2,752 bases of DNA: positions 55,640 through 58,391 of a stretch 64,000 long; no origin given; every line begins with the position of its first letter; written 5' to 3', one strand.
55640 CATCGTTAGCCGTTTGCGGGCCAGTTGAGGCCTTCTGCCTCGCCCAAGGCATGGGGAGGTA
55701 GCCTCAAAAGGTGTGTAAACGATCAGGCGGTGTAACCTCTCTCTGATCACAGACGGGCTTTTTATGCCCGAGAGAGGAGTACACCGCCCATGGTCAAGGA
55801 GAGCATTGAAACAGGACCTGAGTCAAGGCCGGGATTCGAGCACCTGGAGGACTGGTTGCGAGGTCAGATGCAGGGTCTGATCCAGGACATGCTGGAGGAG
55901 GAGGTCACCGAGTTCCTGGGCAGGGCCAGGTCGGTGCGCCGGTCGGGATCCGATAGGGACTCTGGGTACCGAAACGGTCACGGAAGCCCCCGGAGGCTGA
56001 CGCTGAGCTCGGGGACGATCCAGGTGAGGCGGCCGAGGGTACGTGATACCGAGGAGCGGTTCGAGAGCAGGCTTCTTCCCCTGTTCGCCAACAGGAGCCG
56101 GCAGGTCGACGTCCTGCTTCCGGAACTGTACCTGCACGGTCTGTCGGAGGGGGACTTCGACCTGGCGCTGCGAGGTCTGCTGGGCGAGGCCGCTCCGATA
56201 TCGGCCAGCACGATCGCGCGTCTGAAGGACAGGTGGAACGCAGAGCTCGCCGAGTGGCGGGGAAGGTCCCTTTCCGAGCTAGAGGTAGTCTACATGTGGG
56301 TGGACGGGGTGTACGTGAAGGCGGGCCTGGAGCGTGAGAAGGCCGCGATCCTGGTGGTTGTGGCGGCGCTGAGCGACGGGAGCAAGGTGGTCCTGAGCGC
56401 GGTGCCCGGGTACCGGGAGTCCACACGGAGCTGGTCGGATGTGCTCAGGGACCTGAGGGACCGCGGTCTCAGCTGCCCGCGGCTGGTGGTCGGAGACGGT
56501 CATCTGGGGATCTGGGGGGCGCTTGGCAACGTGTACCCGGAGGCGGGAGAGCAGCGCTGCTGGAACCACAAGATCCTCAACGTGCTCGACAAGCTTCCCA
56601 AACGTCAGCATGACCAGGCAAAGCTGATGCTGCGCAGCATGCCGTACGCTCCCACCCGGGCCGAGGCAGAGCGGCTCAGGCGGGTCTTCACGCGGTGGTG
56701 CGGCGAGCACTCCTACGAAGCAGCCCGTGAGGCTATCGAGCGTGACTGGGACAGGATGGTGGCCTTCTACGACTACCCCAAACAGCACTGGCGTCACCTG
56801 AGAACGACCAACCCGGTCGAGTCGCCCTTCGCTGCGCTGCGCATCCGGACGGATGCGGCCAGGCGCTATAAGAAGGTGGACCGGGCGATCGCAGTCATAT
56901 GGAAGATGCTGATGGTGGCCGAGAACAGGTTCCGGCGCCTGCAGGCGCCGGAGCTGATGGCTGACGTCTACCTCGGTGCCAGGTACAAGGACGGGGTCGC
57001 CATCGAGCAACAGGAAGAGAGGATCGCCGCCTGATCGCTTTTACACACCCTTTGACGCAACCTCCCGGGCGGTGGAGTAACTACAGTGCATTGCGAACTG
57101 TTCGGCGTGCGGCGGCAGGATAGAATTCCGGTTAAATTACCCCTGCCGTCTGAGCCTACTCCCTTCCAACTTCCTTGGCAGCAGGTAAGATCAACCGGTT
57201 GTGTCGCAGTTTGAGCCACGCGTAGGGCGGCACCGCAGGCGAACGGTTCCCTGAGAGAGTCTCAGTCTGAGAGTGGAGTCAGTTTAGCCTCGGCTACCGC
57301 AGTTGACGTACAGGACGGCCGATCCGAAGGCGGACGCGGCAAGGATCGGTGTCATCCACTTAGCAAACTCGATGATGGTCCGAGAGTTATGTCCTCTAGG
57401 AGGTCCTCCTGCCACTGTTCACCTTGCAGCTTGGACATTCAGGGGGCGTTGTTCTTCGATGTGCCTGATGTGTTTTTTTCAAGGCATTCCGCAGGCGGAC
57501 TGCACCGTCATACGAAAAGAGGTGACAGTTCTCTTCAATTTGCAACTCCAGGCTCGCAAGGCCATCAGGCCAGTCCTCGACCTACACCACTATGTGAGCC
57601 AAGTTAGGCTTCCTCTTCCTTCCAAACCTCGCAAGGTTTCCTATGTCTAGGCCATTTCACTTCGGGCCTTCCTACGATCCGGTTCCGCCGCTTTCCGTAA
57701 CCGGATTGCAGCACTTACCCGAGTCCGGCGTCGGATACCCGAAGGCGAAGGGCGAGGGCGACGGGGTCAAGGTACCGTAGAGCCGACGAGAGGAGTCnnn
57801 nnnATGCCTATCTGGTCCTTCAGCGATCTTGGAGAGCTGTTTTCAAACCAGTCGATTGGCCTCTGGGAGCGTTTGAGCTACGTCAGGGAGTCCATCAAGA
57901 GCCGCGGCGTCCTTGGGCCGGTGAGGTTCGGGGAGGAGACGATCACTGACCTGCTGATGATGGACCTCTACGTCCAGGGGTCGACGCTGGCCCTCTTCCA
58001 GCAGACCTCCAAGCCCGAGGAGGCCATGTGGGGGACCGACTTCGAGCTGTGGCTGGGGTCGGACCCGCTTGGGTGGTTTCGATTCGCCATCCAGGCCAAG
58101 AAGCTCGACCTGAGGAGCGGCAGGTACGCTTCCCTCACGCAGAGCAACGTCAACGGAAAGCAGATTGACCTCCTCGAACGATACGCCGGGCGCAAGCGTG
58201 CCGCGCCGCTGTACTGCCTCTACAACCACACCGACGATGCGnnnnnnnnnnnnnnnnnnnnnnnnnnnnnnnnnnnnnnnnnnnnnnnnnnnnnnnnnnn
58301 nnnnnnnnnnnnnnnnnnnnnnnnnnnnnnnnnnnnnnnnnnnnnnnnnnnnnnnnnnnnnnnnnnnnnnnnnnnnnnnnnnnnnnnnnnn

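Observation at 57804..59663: PD-(D/E)xK-like protein paired with a CD-NTase/SMODS-like nucleotidyltransferase: possible minimal signalling defence module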

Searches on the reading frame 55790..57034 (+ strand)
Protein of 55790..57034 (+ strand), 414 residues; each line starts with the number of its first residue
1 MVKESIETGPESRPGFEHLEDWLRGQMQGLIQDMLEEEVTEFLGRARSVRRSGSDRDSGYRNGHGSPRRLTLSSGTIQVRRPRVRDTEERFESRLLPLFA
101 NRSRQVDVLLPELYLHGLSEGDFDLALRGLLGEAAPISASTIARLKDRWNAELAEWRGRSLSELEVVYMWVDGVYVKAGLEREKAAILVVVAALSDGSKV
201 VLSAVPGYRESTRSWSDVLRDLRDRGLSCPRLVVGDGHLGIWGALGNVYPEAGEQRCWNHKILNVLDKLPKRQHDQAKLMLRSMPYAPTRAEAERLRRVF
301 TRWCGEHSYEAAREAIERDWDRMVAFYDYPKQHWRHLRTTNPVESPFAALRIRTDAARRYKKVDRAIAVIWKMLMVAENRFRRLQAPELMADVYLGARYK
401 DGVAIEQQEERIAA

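Call 3: search_protein_families(library=pfam, proteins=[window:55790-57034:+], max_evalue=0.1)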
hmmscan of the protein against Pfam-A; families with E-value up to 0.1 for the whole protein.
window:55790-57034:+ (414 aa): 2 families
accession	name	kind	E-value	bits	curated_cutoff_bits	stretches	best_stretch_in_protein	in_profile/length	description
PF00872.24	Transposase_mut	-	5.8e-57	193.7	21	1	19-375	22-370/379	Transposase, Mutator family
PF10551.15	MULE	-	0.042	14.7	27.6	1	188-260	18-95/99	MULE transposase domain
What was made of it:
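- Checked: Upstream is an IS256/Mutator-type transposase at 55790-57034 (Pfam E 6e-57, call 3).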

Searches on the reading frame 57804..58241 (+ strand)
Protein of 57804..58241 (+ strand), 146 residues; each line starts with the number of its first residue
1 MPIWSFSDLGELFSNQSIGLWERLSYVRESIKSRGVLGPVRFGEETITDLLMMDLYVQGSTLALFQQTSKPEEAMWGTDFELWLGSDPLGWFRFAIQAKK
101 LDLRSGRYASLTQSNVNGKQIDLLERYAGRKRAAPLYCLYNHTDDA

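Call 84: predict_structure(alignment_id=A3)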
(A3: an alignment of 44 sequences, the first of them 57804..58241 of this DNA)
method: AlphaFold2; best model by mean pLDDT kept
length: 146 residues; sequences in the alignment: 44
mean_pLDDT: 73.3   pTM: 0.62
mean pLDDT of the five models: 73.3, 72.9, 69.3, 68.1, 67.4
residues with pLDDT >= 90: 6; 70-90: 85; 50-70: 51; < 50: 4
segments of 3 or more residues with pLDDT < 50: none
pLDDT, mean of each block of 10 residues (from residue 1): 66 75 66 51 66 73 77 83 77 82 67 79 90 81 62
secondary structure, 60 per line:
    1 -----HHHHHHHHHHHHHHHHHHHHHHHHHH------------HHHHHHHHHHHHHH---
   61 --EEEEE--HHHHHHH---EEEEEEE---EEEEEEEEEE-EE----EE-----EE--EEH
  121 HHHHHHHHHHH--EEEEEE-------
elements in order: H6-31 H44-57 E63-67 H70-76 E80-86 E90-99 H120-131 E134-139

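Call 89: fold_search(model_id=the predicted structure, library=pdb)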
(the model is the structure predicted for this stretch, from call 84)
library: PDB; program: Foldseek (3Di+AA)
matches with E <= 10: 280; with E <= 0.001: 5
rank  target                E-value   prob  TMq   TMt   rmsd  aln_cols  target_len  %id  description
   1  8a4b_A                9.6e-05  1.00  0.48  0.36   7.1       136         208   13  Structure of human Rep15:Rab3B_Q81L complex. (released 2022-08-10)
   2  8a4b_C                3.4e-04  1.00  0.44  0.33   7.7       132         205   12  Structure of human Rep15:Rab3B_Q81L complex. (released 2022-08-10)
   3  8a4c_C                4.4e-04  1.00  0.44  0.34   5.6       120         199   12  Structure of human Rep15:Rab3B complex. (released 2022-08-10)
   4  8a4c_A                6.1e-04  1.00  0.43  0.32   6.9       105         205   12  Structure of human Rep15:Rab3B complex. (released 2022-08-10)
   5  8a4a_A                6.9e-04  1.00  0.43  0.32   7.0       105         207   12  Structure of human Rep15 in complex with bovine Rab3C. (released 2022-08-10)
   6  5tgx_A                9.0e-02  0.38  0.36  0.26   9.2       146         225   12  Restriction/modification system-Type II R-SwaI complexed with partially cleaved DNA (released 2016-12-21)
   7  7et0_A                2.4e-01  0.30  0.36  0.11   6.4       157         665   15  Crystal structure of the complex formed by Wolbachia cytoplasmic incompatibility factors CinA and CinB from wPip (released 2021-11-10)
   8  1f1z_A                3.1e-01  0.25  0.23  0.14   6.6        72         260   24  TNSA, a catalytic component of the TN7 transposition system (released 2000-06-28)
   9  5fd5_D                4.4e-01  0.05  0.17  0.18  12.4       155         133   11  manganese uptake regulator (released 2016-12-28)
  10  8oi3_A                5.0e-01  0.04  0.15  0.13   9.9        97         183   18  Structure of NopD with AtSUMO2 (released 2024-04-03)
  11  7sqs_A                5.7e-01  0.12  0.30  0.13  10.1       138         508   12  201phi2-1 Chimallin C1 localized reconstruction (released 2022-07-27)
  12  5fd5_A                5.7e-01  0.04  0.15  0.16  12.4       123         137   10  manganese uptake regulator (released 2016-12-28)
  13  9gn3_C                5.7e-01  0.04  0.14  0.09  13.1        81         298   11  The 3D structure of MsrR from Streptococcus pneumoniae (released 2025-02-26)
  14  7ppj                  6.1e-01  0.14  0.27  0.09  11.0       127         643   12  human SLFN5 (released 2022-01-26)
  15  1az3_A                6.1e-01  0.11  0.23  0.20   8.0        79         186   18  ECORV ENDONUCLEASE, UNLIGANDED, FORM B (released 1998-05-27)
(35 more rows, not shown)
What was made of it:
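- On PD-(D/E)xK nuclease superfamily (gene 1): It then matches SwaI at 0.09, CinB at 0.24, TnsA at 0.31 and EcoRV at about 0.6 (call 89).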
